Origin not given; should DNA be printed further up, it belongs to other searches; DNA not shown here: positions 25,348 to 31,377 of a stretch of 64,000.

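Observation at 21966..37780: Conserved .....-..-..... leader motif with hairpin and U-tract at the heads of late transcription units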

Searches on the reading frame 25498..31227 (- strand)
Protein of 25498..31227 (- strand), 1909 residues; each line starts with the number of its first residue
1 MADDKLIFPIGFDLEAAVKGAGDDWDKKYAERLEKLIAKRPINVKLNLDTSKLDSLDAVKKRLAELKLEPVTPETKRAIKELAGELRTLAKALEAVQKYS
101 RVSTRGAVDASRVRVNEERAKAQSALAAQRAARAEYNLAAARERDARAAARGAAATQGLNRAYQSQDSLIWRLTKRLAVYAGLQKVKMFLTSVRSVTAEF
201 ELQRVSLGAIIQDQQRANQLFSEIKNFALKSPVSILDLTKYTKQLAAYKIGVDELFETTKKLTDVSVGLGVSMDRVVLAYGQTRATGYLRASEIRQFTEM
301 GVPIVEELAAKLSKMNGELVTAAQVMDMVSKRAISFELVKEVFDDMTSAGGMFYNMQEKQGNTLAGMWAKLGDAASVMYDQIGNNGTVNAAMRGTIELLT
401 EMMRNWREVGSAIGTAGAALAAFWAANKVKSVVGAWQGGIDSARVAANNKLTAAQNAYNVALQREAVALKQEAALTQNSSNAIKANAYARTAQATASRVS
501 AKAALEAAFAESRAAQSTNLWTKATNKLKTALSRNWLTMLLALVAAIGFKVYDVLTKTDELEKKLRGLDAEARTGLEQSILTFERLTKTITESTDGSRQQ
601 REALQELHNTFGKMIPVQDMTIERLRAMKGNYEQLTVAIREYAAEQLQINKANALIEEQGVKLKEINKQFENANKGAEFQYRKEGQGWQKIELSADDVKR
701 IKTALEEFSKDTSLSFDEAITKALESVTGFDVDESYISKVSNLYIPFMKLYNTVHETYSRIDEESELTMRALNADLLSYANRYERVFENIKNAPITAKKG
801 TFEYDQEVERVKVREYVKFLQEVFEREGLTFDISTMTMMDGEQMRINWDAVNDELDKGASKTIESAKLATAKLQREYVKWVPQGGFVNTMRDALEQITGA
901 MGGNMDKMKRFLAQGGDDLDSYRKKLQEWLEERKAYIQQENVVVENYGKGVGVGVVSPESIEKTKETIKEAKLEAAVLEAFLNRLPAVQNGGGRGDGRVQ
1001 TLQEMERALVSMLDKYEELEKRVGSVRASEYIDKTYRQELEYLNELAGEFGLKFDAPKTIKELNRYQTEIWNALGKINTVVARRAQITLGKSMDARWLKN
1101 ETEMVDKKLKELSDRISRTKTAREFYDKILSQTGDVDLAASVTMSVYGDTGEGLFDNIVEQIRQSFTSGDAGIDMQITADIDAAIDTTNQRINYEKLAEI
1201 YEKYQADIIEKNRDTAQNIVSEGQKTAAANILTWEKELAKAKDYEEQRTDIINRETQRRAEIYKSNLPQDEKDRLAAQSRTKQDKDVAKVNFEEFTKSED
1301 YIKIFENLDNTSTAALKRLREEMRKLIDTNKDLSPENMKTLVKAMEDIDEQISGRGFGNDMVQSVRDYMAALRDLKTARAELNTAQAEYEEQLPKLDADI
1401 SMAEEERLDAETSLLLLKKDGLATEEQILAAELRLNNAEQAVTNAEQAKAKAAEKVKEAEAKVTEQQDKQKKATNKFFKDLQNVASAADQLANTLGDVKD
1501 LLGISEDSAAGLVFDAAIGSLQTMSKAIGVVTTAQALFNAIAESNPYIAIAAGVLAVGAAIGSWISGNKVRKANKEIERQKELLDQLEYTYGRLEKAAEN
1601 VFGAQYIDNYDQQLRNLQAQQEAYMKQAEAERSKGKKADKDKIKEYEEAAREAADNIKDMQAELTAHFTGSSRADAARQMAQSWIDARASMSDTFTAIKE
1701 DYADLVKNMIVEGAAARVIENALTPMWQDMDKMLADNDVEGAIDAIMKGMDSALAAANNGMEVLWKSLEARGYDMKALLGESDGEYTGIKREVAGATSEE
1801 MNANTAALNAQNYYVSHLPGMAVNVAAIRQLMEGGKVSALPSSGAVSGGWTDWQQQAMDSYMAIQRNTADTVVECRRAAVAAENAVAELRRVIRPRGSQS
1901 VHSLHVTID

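Call 13: search_protein_families(library=phrogs, proteins=[window:25498-31227:-])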
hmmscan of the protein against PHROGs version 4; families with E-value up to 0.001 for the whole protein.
window:25498-31227:- (1909 aa): 2 families
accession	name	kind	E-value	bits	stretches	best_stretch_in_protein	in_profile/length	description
phrog_9959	-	tail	5.8e-68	230.7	3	164-518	42-403/1708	tail length tape measure protein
phrog_21917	-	unknown function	1e-25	90.7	1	1227-1802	836-1331/1395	-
